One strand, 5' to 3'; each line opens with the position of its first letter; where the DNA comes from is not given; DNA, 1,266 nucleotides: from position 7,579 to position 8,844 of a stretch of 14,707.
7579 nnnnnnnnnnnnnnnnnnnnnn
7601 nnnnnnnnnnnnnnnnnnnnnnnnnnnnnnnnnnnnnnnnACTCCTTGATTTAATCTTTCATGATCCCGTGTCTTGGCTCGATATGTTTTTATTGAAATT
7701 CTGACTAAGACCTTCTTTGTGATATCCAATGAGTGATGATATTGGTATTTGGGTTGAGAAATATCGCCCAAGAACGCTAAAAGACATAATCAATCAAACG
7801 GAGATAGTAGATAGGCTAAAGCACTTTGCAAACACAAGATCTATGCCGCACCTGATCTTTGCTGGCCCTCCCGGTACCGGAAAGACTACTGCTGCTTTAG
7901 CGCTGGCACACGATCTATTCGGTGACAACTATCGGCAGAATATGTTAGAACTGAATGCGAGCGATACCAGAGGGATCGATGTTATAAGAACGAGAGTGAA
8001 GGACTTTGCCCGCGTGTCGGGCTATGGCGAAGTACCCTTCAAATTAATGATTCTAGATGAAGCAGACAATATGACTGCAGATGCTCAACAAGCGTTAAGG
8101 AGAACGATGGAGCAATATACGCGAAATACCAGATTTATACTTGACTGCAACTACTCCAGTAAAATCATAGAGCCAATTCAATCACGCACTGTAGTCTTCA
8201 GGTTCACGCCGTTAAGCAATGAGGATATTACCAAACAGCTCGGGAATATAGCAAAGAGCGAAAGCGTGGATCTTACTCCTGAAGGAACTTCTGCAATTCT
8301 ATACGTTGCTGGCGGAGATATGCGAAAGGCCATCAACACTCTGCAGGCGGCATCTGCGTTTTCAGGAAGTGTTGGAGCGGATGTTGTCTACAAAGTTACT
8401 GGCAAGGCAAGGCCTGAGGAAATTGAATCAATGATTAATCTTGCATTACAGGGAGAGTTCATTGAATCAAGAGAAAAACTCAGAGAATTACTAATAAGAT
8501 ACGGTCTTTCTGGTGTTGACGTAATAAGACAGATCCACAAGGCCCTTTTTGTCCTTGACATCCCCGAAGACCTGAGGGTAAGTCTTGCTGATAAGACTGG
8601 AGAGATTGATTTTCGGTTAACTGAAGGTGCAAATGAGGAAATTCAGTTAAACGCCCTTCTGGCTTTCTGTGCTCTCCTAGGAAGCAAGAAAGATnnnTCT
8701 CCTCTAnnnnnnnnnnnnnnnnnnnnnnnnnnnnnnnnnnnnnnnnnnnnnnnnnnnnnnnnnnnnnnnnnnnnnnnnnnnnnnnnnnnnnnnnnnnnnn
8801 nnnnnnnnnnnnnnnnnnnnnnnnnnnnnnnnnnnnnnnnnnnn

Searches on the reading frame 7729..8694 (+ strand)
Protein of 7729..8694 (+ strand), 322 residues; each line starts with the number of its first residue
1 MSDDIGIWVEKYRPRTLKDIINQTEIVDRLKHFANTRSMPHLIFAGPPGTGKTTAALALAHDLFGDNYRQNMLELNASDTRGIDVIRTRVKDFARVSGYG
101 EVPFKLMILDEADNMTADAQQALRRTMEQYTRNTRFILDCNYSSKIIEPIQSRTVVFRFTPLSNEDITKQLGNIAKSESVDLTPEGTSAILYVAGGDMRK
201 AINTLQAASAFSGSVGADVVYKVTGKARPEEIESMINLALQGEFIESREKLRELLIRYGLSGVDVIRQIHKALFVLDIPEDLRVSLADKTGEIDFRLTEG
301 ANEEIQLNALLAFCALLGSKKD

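Call 11: find_related_loci(query=window:7729-8694:+, collection=genome_contigs, flank=5000)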
Query window:7729-8694:+ (322 aa) in genome_contigs; peptide patterns used: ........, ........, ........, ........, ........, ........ (x = any residue, [..] = any of these).
550 stretches matched a pattern; 353 encode a relative of the query (tblastn E <= 1e-3); the best 80 are kept; 80 distinct loci.
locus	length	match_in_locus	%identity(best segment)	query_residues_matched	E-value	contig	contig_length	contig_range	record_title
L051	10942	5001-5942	68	7-320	3e-146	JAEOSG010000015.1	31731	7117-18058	MAG: Candidatus Baldrarchaeota archaeon isolate Yap30.bin4.67 contig_118, whole genome shotgun sequence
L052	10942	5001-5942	68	7-320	5e-146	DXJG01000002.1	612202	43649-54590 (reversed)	MAG TPA_asm: Candidatus Baldrarchaeota archaeon isolate MAG_95 contig_2337, whole genome shotgun sequence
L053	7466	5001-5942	68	7-320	5e-146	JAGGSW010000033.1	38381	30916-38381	MAG: Candidatus Odinarchaeota archaeon isolate AUK032 PB_MANV_032_c_000000000008, whole genome shotgun sequence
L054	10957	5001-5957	66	1-320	3e-144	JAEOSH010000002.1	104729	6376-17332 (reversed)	MAG: Candidatus Baldrarchaeum yapensis isolate Yap30.bin9.72 contig_4, whole genome shotgun sequence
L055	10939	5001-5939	63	7-320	2e-139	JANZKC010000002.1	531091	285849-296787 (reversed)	MAG: Candidatus Culexmicrobium cathedralense isolate GB-1867-005 Ga0190363_1000002, whole genome shotgun sequence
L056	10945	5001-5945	64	5-320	5e-139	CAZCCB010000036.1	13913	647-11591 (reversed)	MAG TPA_asm: uncultured Nitrososphaerota archaeon isolate SRP141552_co1_9 genome assembly, contig: NODE_1961_length_1391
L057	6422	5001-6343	64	7-320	5e-139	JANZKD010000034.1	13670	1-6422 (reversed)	MAG: Candidatus Culexmicrobium profundum isolate GB-1867-035 Ga0190363_1001514, whole genome shotgun sequence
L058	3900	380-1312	63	7-318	5e-141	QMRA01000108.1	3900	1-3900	MAG: Candidatus Methanomethylicota archaeon isolate B20_G2 B20_Guay2_scaffold_19985, whole genome shotgun sequence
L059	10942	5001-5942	63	7-320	8e-138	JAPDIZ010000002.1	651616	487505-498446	MAG: Candidatus Bathyarchaeota archaeon isolate S4B2_HD70 c_000000000002, whole genome shotgun sequence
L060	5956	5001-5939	64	7-320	6e-138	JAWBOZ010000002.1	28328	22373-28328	MAG: Candidatus Methanomethylicia archaeon isolate HHBFW-2_201803_bins_56 HHBFW-2_201803_bins_56_scaffold_2, whole genom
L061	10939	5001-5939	63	7-320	2e-137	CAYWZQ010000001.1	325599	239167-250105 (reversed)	MAG TPA_asm: uncultured Nitrososphaerota archaeon isolate SRP141552_co1_135 genome assembly, contig: NODE_2_length_32559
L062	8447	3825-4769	64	7-320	8e-136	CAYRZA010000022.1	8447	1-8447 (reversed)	MAG TPA_asm: uncultured Desulfurococcales archaeon isolate SRP041649_co1_27 genome assembly, contig: NODE_1639_length_84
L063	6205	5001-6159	62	1-321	6e-136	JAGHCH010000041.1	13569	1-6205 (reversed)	MAG: Candidatus Methanomethylicota archaeon isolate AUK277 PB_MBMC_231_c_000000000068, whole genome shotgun sequence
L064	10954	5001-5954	62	2-320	3e-135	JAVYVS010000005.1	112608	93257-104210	MAG: Candidatus Methanomethylicia archaeon isolate DRTY-2_202007_bins_12 DRTY-2_202007_bins_12_scaffold_5, whole genome 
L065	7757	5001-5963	62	1-320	6e-135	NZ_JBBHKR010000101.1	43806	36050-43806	Stygiolobus sp. CP850M NODE_15_length_43806_cov_27.591988, whole genome shotgun sequence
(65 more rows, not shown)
